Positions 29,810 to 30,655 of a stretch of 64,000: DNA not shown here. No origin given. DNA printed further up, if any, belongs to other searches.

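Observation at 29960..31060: Uncharacterised two-gene module (intact copy): small His/Cys protein translationally coupled to a Cys-bearing lipoprotein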

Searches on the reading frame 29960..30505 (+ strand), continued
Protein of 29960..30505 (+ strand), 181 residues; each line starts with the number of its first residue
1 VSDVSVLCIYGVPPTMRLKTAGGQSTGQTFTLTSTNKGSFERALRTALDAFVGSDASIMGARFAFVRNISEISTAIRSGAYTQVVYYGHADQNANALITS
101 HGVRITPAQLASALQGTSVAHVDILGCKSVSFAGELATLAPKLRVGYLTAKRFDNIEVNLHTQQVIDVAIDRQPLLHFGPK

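Call 49: find_related_loci(query=A1, collection=metagenome_contigs, flank=6000)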
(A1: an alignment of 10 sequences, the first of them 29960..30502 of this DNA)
Query A1 (181 aa) in metagenome_contigs; peptide patterns used: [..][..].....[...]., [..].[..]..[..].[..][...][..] (x = any residue, [..] = any of these).
215 stretches matched a pattern; 15 encode a relative of the query (tblastn E <= 1e-3); 15 distinct loci.
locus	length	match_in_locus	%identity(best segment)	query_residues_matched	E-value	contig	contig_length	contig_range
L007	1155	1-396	78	50-181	2e-73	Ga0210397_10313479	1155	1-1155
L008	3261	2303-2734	72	38-181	7e-67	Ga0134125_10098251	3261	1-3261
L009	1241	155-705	70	1-181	1e-69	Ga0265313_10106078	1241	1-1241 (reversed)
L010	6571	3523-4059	53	1-179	2e-56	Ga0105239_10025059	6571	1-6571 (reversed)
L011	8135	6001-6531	53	3-179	6e-55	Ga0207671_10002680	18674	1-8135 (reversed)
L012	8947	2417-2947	53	3-179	6e-55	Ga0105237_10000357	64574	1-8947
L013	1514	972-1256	76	87-181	7e-48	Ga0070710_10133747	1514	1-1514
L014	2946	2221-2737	55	6-178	8e-48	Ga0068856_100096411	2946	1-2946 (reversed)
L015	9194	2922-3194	68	91-181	2e-37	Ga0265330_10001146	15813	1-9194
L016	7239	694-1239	40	4-180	6e-37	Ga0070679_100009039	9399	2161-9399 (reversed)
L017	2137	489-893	44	44-179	3e-31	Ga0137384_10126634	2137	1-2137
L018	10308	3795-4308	55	6-179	3e-47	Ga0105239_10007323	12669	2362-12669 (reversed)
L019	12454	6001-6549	34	4-181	4e-28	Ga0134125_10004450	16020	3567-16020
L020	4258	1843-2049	64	110-178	6e-24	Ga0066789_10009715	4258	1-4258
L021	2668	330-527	58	105-181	8e-24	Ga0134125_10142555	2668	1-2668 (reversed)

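Call 53: find_encoding_contigs(protein=P0065, flank=4000, max_places=2)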
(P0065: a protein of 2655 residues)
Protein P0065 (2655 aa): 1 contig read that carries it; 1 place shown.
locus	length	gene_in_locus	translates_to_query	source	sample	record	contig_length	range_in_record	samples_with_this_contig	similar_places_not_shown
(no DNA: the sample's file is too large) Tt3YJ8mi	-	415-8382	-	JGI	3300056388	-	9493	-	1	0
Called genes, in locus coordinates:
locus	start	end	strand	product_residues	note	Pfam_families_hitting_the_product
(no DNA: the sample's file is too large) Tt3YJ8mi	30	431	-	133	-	-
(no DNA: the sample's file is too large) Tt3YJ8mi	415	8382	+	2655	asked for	PF13385:Laminin_G_3, PF03534:SpvB, PF01839:FG-GAP (faint), PF13517:FG-GAP_3 (faint), PF12256:TcdB_toxin_midN (weak), PF25023:TEN_YD-shell (faint), PF05593:RHS_repeat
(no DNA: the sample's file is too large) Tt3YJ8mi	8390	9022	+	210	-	-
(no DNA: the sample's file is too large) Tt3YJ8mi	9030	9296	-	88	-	PF04362:Iron_traffic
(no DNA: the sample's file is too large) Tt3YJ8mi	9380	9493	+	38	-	?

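Call 54: find_encoding_contigs(protein=P0099, flank=6000, max_places=2)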
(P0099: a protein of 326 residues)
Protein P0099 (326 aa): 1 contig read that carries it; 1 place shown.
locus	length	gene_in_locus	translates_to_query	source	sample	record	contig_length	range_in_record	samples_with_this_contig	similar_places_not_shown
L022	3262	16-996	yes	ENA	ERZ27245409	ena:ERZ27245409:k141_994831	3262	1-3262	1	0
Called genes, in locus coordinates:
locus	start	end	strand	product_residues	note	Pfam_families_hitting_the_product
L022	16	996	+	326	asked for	PF13665:Tox-PAAR-like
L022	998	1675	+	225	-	-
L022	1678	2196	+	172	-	-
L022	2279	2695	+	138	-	-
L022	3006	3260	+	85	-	?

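Call 55: find_encoding_contigs(protein=P0077, flank=4000, max_places=2)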
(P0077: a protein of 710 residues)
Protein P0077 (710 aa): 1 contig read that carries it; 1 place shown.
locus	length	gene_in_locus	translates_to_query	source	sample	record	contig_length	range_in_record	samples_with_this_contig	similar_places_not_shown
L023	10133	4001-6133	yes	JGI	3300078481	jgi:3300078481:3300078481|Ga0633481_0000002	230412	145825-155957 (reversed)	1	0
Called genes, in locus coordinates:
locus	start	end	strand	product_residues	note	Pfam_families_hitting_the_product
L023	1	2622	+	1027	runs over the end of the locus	PF00069:Pkinase, PF07714:PK_Tyr_Ser-Thr (weak), PF24817:WD40_WDHD1_1st (faint), PF00400:WD40 (faint), PF12894:ANAPC4_WD40 (faint), PF24807:WD40_CDC20-Fz (faint), PF25174:Beta-prop_THOC3, PF23414:Beta-prop_EML_2, +6 more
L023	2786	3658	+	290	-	PF18884:TSP3_bac (faint)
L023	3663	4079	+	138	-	-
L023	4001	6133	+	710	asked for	PF25023:TEN_YD-shell (faint)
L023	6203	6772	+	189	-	PF11937:DUF3455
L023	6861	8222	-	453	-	PF00171:Aldedh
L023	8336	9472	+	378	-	-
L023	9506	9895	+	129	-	-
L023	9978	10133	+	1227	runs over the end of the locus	PF23500:DUF7133, PF13646:HEAT_2 (faint), PF13385:Laminin_G_3, PF00034:Cytochrom_C (weak)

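Call 58: search_protein_families(library=pfam, alignment_id=A3, max_evalue=10)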
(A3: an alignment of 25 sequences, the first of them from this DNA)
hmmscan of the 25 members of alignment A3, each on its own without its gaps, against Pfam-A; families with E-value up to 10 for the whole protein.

A. member 1, seq(181 aa): 0 families

B. families by the number of members that match (of 25 scanned): 7 families
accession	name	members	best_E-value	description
PF05990.18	DUF900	1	0.076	Alpha/beta hydrolase of unknown function (DUF900)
PF05268.17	GP38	1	0.13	Phage tail fibre adhesin Gp38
PF12770.12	CHAT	1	0.15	CHAT domain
PF05401.17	NodS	1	0.16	Nodulation protein S (NodS)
PF23415.1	MAPB1_N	1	0.17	Microtubule-associated protein 1B N-terminal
PF09391.15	DUF2000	1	0.21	Protein of unknown function (DUF2000)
PF21793.2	DUF6877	1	0.28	Family of unknown function (DUF6877)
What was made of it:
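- On Clan CD (caspase-haemoglobinase fold) cysteine peptidases: Among 25 members there is one CHAT hit at E 0.15 (call 58).
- Tried and rejected: Scanning 25 family members one by one against Pfam at E up to 10 gave only isolated noise (call 58).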

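Call 65: search_protein_families(library=padloc, proteins=[window:29960-30505:+], max_evalue=0.01)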
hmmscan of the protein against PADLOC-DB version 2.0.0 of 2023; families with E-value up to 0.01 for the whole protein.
window:29960-30505:+ (181 aa): 0 families

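Call 66: search_protein_families(library=pfam, proteins=[P0080, P0089, P0093, P0097, P0100, P0101, P0103, P0106, P0074, P0069], max_evalue=1)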
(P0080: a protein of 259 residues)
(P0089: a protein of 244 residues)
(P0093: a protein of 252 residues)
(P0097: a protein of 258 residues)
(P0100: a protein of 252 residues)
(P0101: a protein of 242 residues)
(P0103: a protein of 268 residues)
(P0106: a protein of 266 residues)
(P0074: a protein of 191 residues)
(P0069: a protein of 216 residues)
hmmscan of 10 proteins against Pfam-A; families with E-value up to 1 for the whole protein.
P0080 (259 aa): 3 families
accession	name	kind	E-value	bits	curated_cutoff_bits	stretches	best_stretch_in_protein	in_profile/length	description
PF12770.12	CHAT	-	0.00033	20.6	24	1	94-178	110-202/289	CHAT domain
PF11233.13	DUF3035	-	0.024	15.4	23.2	1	146-243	39-135/141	Protein of unknown function (DUF3035)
PF01364.23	Peptidase_C25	-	0.086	12.5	23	1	122-178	226-275/374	Peptidase family C25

P0089 (244 aa): 0 families

P0093 (252 aa): 2 families
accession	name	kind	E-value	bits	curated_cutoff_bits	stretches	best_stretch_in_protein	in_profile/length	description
PF11713.13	Peptidase_C80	-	0.083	13.6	23.8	1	120-196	63-151/154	Peptidase C80 family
PF01364.23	Peptidase_C25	-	0.12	12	23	1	96-164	209-276/374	Peptidase family C25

P0097 (258 aa): 1 family
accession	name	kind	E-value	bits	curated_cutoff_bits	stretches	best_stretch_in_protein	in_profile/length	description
PF03568.22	Peptidase_C50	-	0.24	10.9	27.8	1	105-173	308-361/395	Peptidase family C50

P0100 (252 aa): 2 families
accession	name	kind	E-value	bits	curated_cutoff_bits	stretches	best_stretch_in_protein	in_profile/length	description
PF00333.26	Ribosomal_S5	-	0.023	15.2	27.1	1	40-84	13-55/65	Ribosomal protein S5, N-terminal domain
PF22532.2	WIV_dom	-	0.2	12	27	1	141-186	12-53/66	Nonstructural protein, WIV domain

P0101 (242 aa): 2 families
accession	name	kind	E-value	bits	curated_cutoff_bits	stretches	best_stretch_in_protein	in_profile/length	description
PF03568.22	Peptidase_C50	-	0.03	13.9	27.8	1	56-151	286-359/395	Peptidase family C50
PF14538.11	Raptor_N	-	0.035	14.4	27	1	60-150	46-144/151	Raptor N-terminal CASPase like domain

P0103 (268 aa): 1 family
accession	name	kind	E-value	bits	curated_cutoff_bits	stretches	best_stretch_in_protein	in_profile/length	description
PF18606.7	HTH_53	-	0.12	12.5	30.6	1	145-178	16-49/62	Zap helix turn helix N-terminal domain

P0106 (266 aa): 0 families

P0074 (191 aa): 0 families

P0069 (216 aa): 1 family
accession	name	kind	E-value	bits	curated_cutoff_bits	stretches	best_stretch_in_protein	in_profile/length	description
PF12953.12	DUF3842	-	0.23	12.3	28.5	0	126-170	77-121/130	Domain of unknown function (DUF3842)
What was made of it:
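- On Clan CD (caspase-haemoglobinase fold) cysteine peptidases: All are below the curated cut-offs (call 66).
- Closest known: MARTX / TcdA-TcdB cysteine protease domain. Same: One distant relative gives a weak Peptidase_C80 hit, E 0.083 (call 66).
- Closest known: CHAT proteases of SAVED-CHAT defence systems. Same: A weak CHAT Pfam hit in relative P0080, E 3.3e-4 (call 66).
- Weak Pfam hits in distant members are mostly to clan CD families: CHAT 3.3e-4, C50 0.03, Raptor_N 0.035, C80 0.083, C25 0.086 (call 66).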

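Call 82: search_solved_structures(query=A5, max_evalue=10, show_alignments=5)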
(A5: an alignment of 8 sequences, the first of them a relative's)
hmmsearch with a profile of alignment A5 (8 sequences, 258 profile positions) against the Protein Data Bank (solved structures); distinct sequences matched with E-value up to 10: 0.

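Call 83: fold_search(model_id=the predicted structure, library=viral)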
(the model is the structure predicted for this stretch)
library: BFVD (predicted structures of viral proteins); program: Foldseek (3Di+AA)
matches with E <= 10: 557; with E <= 0.001: 0
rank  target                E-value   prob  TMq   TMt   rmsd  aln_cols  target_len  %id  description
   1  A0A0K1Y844            4.8e-03  1.00  0.43  0.26   5.6       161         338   15  (no name in the UniProt tables at hand)
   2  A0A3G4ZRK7            2.0e-02  0.96  0.46  0.25   7.5       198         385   11  Peptidase C14 caspase domain-containing protein [Dasosvirus sp.]
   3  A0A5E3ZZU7            2.0e-02  0.75  0.30  0.31   8.8       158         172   13  (no name in the UniProt tables at hand)
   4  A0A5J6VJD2            2.1e-02  0.98  0.51  0.47   6.1       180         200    9  Caspase domain protein [Megaviridae environmental sample]
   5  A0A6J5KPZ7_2          2.1e-02  0.30  0.26  0.07  14.9       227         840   11  Cytidine and deoxycytidylate deaminase domain containing protein [uncultured Caudovirales phage]
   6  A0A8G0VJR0            2.7e-02  0.75  0.40  0.17  12.0       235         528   11  VP9 (Fragment) [Gierle tick virus]
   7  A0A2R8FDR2            3.7e-02  0.69  0.40  0.30  11.7       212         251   13  Caspase-like protein [Brazilian cedratvirus IHUMI]
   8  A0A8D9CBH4            4.4e-02  0.23  0.28  0.15  11.3       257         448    8  DNA primase-helicase subunit [uncultured marine phage]
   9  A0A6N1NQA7            4.7e-02  0.72  0.38  0.23   8.6       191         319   10  Clostripain [Tupanvirus deep ocean]
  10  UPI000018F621         5.3e-02  0.35  0.30  0.16  11.3       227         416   10  (no name look-up for this kind of identifier)
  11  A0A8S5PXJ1            7.1e-02  0.20  0.29  0.17  10.4       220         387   15  Dot/Icm secretion system ATPase DotB [Podoviridae sp. ctFbF42]
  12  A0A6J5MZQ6            7.5e-02  0.41  0.31  0.21   6.5       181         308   10  Ugd Predicted UDP-glucose 6-dehydrogenase [uncultured Caudovirales phage]
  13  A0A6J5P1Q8            1.3e-01  0.16  0.30  0.16  14.0       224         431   10  DnaB Replicative DNA helicase [uncultured Caudovirales phage]
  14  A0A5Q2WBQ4            1.4e-01  0.33  0.22  0.29   6.2        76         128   14  (no name in the UniProt tables at hand)
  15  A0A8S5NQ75            1.4e-01  0.09  0.20  0.12  13.7       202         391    8  AAA domain protein [Myoviridae sp. ctj3P51]
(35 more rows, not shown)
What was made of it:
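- On Clan CD (caspase-haemoglobinase fold) cysteine peptidases: Most of the best named matches in BFVD are caspase, C14, clostripain and metacaspase proteins (call 83).
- Viral-library matches include caspase, C14, clostripain and metacaspase proteins (call 83).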
